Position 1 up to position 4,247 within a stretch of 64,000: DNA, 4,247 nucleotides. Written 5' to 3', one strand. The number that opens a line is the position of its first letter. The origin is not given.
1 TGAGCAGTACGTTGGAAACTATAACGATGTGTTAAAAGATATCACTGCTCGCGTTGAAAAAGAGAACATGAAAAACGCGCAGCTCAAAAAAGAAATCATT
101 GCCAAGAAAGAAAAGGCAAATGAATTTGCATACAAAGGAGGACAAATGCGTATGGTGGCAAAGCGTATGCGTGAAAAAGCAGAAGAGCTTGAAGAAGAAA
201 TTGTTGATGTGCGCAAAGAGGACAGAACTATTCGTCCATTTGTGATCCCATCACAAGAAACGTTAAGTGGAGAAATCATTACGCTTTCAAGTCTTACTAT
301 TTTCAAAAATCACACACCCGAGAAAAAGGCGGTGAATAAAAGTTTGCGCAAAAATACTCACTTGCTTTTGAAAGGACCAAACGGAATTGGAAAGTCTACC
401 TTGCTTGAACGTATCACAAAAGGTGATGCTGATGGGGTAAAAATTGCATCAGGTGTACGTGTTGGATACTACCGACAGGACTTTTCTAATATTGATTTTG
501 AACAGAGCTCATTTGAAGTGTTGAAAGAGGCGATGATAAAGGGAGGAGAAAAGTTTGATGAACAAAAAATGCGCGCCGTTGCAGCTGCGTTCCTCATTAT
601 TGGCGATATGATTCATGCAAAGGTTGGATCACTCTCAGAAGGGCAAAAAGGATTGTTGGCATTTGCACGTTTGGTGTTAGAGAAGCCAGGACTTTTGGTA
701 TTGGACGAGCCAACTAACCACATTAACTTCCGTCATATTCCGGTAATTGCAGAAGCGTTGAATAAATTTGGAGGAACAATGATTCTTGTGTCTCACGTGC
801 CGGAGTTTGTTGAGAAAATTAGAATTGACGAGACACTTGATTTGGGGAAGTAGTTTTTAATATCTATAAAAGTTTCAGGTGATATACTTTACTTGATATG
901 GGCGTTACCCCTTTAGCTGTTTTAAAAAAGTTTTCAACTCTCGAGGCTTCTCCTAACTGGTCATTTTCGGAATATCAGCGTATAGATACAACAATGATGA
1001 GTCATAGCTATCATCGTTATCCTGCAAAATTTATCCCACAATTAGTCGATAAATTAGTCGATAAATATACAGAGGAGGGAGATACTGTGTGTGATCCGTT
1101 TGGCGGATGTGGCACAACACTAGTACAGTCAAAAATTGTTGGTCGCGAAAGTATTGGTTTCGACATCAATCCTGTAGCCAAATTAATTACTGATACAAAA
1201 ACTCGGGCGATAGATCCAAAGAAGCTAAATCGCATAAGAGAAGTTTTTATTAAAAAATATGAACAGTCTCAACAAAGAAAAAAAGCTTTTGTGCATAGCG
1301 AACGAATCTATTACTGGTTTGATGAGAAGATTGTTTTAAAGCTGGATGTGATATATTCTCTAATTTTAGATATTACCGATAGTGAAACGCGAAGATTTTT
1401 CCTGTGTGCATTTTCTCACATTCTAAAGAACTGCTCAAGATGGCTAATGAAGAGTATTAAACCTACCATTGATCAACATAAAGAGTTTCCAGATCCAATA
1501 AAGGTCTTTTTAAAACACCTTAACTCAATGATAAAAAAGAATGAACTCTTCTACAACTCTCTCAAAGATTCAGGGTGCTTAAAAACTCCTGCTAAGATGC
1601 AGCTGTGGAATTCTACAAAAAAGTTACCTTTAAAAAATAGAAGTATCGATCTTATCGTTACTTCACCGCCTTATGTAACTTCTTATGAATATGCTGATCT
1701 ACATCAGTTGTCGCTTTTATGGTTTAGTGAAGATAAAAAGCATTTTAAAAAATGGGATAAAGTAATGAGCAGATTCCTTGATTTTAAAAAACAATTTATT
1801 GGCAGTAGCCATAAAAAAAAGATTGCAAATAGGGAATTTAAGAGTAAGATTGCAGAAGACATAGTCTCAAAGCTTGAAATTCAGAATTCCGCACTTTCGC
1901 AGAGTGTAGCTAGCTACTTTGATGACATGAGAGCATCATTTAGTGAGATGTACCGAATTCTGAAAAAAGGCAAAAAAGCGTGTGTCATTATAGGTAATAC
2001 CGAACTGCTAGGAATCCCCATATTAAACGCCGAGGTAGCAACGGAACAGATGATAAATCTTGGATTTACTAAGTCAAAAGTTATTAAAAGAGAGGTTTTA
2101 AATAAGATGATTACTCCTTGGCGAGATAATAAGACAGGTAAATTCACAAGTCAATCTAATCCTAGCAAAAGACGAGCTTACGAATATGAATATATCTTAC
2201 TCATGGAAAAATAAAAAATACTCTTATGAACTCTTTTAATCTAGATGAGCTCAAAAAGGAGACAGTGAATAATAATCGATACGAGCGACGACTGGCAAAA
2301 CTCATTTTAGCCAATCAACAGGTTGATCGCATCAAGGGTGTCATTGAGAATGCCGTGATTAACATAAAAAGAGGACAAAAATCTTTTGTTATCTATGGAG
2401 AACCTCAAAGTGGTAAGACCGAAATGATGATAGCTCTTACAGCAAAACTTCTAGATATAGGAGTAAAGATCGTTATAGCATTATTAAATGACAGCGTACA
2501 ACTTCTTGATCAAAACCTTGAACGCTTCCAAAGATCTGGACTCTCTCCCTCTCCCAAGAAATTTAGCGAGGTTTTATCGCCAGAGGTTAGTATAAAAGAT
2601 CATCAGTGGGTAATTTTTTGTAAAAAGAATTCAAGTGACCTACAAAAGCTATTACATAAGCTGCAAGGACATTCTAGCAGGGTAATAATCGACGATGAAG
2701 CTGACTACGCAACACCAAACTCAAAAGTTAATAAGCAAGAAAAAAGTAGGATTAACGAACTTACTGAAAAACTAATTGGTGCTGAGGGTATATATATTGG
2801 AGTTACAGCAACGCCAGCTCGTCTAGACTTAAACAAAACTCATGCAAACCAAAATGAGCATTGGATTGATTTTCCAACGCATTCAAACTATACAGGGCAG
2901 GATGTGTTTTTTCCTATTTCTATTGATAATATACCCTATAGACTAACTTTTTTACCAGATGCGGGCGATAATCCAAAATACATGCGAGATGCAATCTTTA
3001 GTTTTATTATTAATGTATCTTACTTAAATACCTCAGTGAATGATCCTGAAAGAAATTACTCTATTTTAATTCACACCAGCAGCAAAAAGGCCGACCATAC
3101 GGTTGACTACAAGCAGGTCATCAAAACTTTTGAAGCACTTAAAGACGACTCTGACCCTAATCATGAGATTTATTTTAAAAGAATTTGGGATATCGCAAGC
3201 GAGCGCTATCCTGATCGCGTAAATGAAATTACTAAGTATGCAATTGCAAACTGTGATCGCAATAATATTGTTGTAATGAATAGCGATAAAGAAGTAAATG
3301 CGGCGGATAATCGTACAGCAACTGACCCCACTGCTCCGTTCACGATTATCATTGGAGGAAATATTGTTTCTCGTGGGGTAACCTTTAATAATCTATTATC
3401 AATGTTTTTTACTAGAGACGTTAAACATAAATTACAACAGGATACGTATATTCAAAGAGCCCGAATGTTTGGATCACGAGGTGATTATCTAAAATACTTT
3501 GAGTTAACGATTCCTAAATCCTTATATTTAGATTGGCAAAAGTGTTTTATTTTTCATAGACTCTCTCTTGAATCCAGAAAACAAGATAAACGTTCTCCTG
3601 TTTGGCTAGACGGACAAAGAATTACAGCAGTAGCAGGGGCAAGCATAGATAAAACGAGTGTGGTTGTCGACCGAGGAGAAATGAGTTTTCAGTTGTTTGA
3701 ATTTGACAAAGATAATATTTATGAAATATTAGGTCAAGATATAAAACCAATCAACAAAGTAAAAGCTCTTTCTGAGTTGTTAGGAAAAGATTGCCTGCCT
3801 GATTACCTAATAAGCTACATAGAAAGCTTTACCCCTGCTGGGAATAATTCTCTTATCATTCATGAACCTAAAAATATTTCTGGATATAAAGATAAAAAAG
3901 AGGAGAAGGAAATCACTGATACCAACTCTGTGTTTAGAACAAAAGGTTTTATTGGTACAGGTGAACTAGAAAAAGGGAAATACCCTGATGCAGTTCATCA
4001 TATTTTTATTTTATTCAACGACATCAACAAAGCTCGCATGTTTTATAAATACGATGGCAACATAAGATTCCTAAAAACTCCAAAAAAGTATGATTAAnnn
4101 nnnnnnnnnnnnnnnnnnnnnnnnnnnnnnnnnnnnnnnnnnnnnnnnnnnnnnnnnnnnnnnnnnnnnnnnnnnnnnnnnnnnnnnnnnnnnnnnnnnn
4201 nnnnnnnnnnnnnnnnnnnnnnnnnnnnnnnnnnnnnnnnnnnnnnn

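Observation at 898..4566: Three-gene restriction-modification-like defence module: SPPY methyltransferase, SF2-type NTPase and a small overlapping PD-(D/E)xK-like protein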

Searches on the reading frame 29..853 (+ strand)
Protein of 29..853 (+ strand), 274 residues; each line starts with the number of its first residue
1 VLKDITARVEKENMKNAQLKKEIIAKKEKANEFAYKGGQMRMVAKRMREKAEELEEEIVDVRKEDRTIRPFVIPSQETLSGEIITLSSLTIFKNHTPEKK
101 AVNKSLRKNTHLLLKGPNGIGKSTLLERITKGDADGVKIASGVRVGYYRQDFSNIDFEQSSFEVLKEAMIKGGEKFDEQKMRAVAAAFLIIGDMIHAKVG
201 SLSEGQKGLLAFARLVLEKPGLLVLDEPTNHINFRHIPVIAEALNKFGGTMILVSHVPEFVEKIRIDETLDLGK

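Call 3: search_protein_families(library=pfam, proteins=[window:29-853:+], max_evalue=0.1)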
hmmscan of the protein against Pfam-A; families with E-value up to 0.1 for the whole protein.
window:29-853:+ (274 aa): 20 families
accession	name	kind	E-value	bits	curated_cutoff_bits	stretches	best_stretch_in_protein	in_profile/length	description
PF00005.33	ABC_tran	-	9.5e-16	59.1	25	1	101-230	3-137/137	ABC transporter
PF13304.12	AAA_21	-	3e-09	37.8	27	1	201-261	237-303/304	AAA domain, putative AbiEii toxin, Type IV TA system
PF02463.25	SMC_N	-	0.00055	19.9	40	0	193-264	128-205/220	RecF/RecN/SMC N terminal domain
PF20720.3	nSTAND3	-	0.00083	19.5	27.2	1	96-130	4-38/155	Novel STAND NTPase 3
PF13555.12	AAA_29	-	0.0046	17.1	27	1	95-126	10-39/61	P-loop containing region of AAA domain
PF03193.22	RsgA_GTPase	-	0.0051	17.1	30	1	93-132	91-129/174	RsgA GTPase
PF25566.1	RIMB1_N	-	0.0078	16.5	28.5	1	5-64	17-77/129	RIMB1-like, N-terminal domain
PF03266.21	NTPase_1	-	0.0086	16.4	23.9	1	111-162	1-52/168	NTPase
PF13191.12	AAA_16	-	0.011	16.7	32.6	1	110-155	25-72/167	AAA ATPase domain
PF00493.29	MCM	-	0.013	15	23.3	1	98-132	45-80/224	MCM P-loop domain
PF05729.18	NACHT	-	0.014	15.6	26.7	1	112-136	3-27/167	NACHT domain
PF05496.18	RuvB_N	-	0.029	14.6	27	1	104-144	28-68/159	Holliday junction DNA helicase RuvB P-loop domain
PF13401.12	AAA_22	-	0.032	15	27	1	109-133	5-29/130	AAA domain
PF13173.12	AAA_14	-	0.035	14.6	27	0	110-148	3-28/129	AAA domain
PF07728.20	AAA_5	-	0.038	14.4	22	1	111-130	1-20/139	AAA domain (dynein-related subfamily)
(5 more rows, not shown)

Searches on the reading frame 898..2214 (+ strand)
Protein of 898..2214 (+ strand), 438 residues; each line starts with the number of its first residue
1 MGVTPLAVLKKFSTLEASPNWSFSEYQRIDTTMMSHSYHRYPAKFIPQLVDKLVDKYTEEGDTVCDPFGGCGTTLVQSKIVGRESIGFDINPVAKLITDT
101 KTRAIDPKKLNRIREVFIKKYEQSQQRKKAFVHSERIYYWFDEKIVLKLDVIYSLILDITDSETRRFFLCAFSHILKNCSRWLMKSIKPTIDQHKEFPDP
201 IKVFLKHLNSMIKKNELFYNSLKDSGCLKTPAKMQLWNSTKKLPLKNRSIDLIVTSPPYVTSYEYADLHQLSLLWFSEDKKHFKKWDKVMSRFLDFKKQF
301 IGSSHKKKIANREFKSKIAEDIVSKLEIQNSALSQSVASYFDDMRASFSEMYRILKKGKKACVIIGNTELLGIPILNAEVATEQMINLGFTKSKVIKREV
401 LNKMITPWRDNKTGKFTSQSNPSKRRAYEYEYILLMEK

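Call 3: search_protein_families(library=pfam, proteins=[window:898-2214:+], max_evalue=0.1)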
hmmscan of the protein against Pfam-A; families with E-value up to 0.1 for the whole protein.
window:898-2214:+ (438 aa): 7 families
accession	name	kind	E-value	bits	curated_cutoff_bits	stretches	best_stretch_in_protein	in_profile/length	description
PF01555.25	N6_N4_Mtase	-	3.5e-21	76.6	26.7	2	33-93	159-214/221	DNA methylase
PF02086.21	MethyltransfD12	-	0.00059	20.1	22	1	49-320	8-242/253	D12 class N6 adenine-specific DNA methyltransferase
PF01170.24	UPF0020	-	0.00085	19.5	22.3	0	234-272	107-145/197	RMKL-like, methyltransferase domain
PF06485.17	Tab2-like_N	-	0.0019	18.6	25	1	166-214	30-78/103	RNA-binding protein Tab2/Atab2 N terminal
PF08241.18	Methyltransf_11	-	0.0032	18.5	21.2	0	332-360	64-92/95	Methyltransferase domain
PF06861.16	BALF1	-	0.05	13.8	25.8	0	132-181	102-151/184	BALF1 protein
PF09445.16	Methyltransf_15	-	0.066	13.2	22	0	211-273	37-94/165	RNA cap guanine-N2 methyltransferase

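Call 4: search_protein_families(library=padloc, proteins=[window:898-2214:+], max_evalue=0.1)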
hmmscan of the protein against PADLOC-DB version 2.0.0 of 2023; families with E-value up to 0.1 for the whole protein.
window:898-2214:+ (438 aa): 69 families (the best 25 are shown)
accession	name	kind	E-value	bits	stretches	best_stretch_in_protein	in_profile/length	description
PDLC03322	MTase_II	-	7.8e-52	174.6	1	8-409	11-418/446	Type II methyltransferase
PDLC03239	MTase_II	-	4.9e-41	138.8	1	26-413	56-417/442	Type II methyltransferase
PDLC03380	MTase_II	-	7.3e-38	128.8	2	25-118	21-114/393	Type II methyltransferase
PDLC03362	MTase_II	-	9.1e-38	128.2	1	33-417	41-427/438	Type II methyltransferase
PDLC03224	MTase_II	-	1.1e-28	98.4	1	34-405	66-456/481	Type II methyltransferase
PDLC03364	MTase_II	-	1.2e-25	88.3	1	30-300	27-289/380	Type II methyltransferase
PDLC03353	MTase_II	-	6.4e-24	82.9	2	35-92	183-240/260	Type II methyltransferase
PDLC03350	MTase_II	-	1.3e-21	75.3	2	40-108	233-301/312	Type II methyltransferase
PDLC03249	MTase_II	-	4.4e-21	73.3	1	21-123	90-201/541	Type II methyltransferase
PDLC03377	MTase_II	-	5.8e-21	72.6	1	26-321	86-380/504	Type II methyltransferase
PDLC03360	MTase_II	-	6.4e-21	72.8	1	21-405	25-421/441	Type II methyltransferase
PDLC03325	MTase_II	-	1.4e-16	58.2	1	35-135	64-167/426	Type II methyltransferase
PDLC03369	MTase_II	-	1.8e-16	58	2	32-103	111-183/532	Type II methyltransferase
PDLC03371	MTase_II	-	8.4e-16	56.3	2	35-92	185-242/260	Type II methyltransferase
PDLC03319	MTase_II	-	3e-15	54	2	39-147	2-102/503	Type II methyltransferase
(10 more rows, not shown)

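Call 5: search_protein_families(library=ncbifam, proteins=[window:898-2214:+], max_evalue=0.1)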
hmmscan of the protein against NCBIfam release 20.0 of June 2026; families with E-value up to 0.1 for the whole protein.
window:898-2214:+ (438 aa): 9 families
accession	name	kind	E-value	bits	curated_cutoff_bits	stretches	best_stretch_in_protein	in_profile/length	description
NF008572.0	PRK11524.1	equivalog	2.5e-07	30.1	292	1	27-116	183-270/294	adenine-specific DNA-methyltransferase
NF042963.1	DUF1156_antiphage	equivalog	3e-07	29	1000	1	40-104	163-227/960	anti-phage-associated DUF1156 domain-containing protein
NF050803.1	DnaMtaseCcrMCaul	equivalog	4e-06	26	830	1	48-120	193-265/350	adenine-specific DNA-methyltransferase CcrM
NF010253.0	PRK13699.1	subfamily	5.6e-06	26.2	244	1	47-90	150-193/226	DNA methyltransferase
TIGR01177.1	TIGR01177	hypoth_equivalog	7.4e-06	25.5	316.55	1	58-91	180-213/330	TIGR01177 family methyltransferase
NF011528.0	PRK14968.1-2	equivalog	0.013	15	171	0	59-98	37-76/205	putative methyltransferase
TIGR00536.1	hemK_fam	subfamily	0.024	13.7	115.5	0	234-268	172-201/286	HemK family protein methyltransferase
TIGR03534.1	RF_mod_PrmC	equivalog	0.051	13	199.1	0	244-269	150-176/253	peptide chain release factor N(5)-glutamine methyltransferase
TIGR03533.1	L3_gln_methyl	equivalog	0.067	12.5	229.7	0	243-269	183-209/284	50S ribosomal protein L3 N(5)-glutamine methyltransferase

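Call 8: search_solved_structures(query=window:898-2214:+, max_evalue=0.01)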
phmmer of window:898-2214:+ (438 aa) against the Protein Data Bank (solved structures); distinct sequences matched with E-value up to 0.01: 10.
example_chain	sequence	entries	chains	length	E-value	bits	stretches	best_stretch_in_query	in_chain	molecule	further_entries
2zie_A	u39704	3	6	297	1.1e-08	37.8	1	32-96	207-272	Putative modification methylase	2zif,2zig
8s9m_A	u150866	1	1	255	4.2e-07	32.7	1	38-92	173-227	DNA cytosine-N4 methyltransferase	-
8s9n_A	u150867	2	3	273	4.3e-07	32.6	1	38-92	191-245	DNA cytosine-N4 methyltransferase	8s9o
9c3u_A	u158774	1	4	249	0.00029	23.3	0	26-94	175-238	Methyltransferase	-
8urk_A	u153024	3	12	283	0.00029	23.3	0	27-98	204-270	Methyltransferase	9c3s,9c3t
1boo_A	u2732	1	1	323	0.00067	22.1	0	39-93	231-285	PROTEIN (N-4 CYTOSINE-SPECIFIC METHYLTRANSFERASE PVU II)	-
6zxw_G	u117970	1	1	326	0.004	19.5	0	42-90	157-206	tRNA (Guanine(10)-N2)-dimethyltransferase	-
6zxv_A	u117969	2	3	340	0.0047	19.3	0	42-90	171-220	tRNA (Guanine(10)-N2)-dimethyltransferase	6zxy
5hfj_A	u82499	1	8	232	0.0081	18.5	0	40-89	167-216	Adenine specific DNA methyltransferase (DpnA)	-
5hek_A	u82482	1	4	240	0.0087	18.4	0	40-89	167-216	Adenine specific DNA methyltransferase (DpnA)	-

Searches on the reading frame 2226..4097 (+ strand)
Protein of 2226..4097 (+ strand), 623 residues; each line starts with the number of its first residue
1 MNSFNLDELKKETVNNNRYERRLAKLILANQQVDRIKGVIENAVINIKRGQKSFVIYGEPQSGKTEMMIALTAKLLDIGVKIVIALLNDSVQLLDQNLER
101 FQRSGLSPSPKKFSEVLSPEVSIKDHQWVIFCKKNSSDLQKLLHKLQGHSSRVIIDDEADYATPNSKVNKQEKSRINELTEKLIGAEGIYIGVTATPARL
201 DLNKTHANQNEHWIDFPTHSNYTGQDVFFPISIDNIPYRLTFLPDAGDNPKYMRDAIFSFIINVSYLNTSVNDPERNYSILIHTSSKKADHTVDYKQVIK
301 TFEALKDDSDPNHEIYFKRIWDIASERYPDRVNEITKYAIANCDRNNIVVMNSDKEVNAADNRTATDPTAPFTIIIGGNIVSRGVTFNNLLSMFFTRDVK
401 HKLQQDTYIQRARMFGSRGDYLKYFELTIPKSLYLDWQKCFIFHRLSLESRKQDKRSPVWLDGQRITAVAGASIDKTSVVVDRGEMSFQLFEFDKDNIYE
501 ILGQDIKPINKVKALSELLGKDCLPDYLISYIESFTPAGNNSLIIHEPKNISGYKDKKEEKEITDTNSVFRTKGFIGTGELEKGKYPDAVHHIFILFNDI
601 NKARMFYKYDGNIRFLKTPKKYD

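Call 3: search_protein_families(library=pfam, proteins=[window:2226-4097:+], max_evalue=0.1)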
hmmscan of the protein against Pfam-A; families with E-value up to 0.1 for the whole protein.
window:2226-4097:+ (623 aa): 8 families
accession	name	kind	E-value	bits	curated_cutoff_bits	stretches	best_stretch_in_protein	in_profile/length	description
PF10593.14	Z1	-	3.5e-23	82.8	25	1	253-439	2-192/228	Z1 domain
PF04851.21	ResIII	-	3.2e-09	37.3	22.5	1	39-199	11-164/164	Type III restriction enzyme, res subunit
PF18766.7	SWI2_SNF2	-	1.5e-06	28.5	26.7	1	40-206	6-164/221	SWI2/SNF2 ATPase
PF13401.12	AAA_22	-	0.00012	22.8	27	1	49-163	3-97/130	AAA domain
PF00004.35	AAA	-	0.00063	20.6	21.2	1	55-201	2-115/131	ATPase family associated with various cellular activities (AAA)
PF01637.24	ATPase_2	-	0.0086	16.3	33.2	1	52-171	21-128/225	ATPase domain predominantly from Archaea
PF20720.3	nSTAND3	-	0.044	13.9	27.2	0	48-91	14-54/155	Novel STAND NTPase 3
PF01695.23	IstB_IS21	-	0.044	13.7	24.1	1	49-155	90-191/238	IstB-like ATP binding protein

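Call 4: search_protein_families(library=padloc, proteins=[window:2226-4097:+], max_evalue=0.1)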
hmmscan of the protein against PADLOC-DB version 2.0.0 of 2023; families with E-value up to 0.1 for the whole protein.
window:2226-4097:+ (623 aa): 3 families
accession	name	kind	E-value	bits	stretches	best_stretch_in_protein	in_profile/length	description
PDLC03202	Helicase_II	-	8.4e-45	151.2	1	50-438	40-430/621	Type II helicase domain protein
PDLC02205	MzaC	-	5.6e-08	29.2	2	369-429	570-627/952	-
PDLC04140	mad8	-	0.0064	14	1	52-96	28-76/314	mads_8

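Call 5: search_protein_families(library=ncbifam, proteins=[window:2226-4097:+], max_evalue=0.1)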
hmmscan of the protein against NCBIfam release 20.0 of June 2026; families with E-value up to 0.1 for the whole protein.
window:2226-4097:+ (623 aa): 3 families
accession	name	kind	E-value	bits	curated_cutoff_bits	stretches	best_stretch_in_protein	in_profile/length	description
NF041933.1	MzaC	equivalog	3.8e-07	28.5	1500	1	373-428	569-621/806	MZA anti-phage system associated Z1 domain-containing protein MzaC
NF005304.0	PRK06835.1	equivalog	0.0014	17.8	215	1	26-96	158-228/330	ATP-binding protein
NF004071.0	PRK05580.2-3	equivalog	0.016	13.2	1105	1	29-108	203-278/735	primosomal protein N'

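Call 6: search_solved_structures(query=window:2226-4097:+, max_evalue=1, show_alignments=1)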
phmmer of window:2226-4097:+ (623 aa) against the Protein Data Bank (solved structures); distinct sequences matched with E-value up to 1: 2.
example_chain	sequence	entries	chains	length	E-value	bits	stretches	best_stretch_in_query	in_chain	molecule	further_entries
3u9j_A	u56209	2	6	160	0.16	13.6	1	6-120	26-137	F-box/LRR-repeat protein 5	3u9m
3v5x_A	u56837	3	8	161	0.16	13.6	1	6-120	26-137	F-box/LRR-repeat protein 5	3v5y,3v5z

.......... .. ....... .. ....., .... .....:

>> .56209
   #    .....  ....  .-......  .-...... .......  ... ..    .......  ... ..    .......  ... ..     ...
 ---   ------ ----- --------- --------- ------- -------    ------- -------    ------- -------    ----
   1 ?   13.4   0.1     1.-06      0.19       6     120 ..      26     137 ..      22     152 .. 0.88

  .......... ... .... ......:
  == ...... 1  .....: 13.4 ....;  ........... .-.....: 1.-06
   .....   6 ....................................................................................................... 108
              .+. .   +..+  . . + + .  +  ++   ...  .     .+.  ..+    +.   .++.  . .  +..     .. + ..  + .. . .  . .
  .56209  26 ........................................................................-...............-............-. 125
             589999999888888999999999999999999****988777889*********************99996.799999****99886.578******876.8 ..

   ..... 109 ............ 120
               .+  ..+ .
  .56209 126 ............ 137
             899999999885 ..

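Call 10: find_homologous_proteins(query=window:2226-4097:+, max_evalue=0.00001)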
Query window:2226-4097:+ (623 aa): 3974 proteins with E <= 0.00001 among 8000 candidates; the best 120 are listed.
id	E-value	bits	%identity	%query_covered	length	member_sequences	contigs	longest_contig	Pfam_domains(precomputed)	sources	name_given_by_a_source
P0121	0.0e+0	1413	100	100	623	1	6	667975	PF10593.15,PF18766.8,PF04851.22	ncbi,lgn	ncbi:MAG TPA: Z1 domain-containing protein [Candidatus Paceibacterota bacterium]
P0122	0.0e+0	1233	85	100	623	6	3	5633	PF10593.15,PF18766.8,PF04851.22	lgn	-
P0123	0.0e+0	1231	85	100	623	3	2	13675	PF10593.15,PF18766.8,PF04851.22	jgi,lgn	-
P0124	0.0e+0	1188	84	100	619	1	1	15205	PF10593.15,PF18766.8,PF04851.22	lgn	-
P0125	0.0e+0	1182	82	100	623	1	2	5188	PF10593.15,PF04851.22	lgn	-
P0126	0.0e+0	1178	82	100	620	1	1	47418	PF10593.15,PF04851.22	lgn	-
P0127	0.0e+0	1175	82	100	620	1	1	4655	PF10593.15,PF04851.22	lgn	-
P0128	0.0e+0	1168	82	100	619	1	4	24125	PF10593.15,PF18766.8,PF04851.22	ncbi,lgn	-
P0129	0.0e+0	1167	80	100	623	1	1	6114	PF10593.15,PF04851.22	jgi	jgi:Z1 domain-containing protein/type III restriction/modification enzyme restriction subunit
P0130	0.0e+0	1160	81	100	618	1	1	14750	PF10593.15,PF18766.8,PF04851.22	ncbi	-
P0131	0.0e+0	1156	81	100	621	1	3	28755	PF10593.15,PF04851.22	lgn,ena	-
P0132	0.0e+0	1154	81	100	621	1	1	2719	PF10593.15,PF04851.22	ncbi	-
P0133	0.0e+0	1147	80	100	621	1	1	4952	PF10593.15,PF04851.22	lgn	-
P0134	0.0e+0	1139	79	100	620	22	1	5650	PF10593.15,PF04851.22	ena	-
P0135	0.0e+0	1135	78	100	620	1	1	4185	PF10593.15,PF04851.22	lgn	-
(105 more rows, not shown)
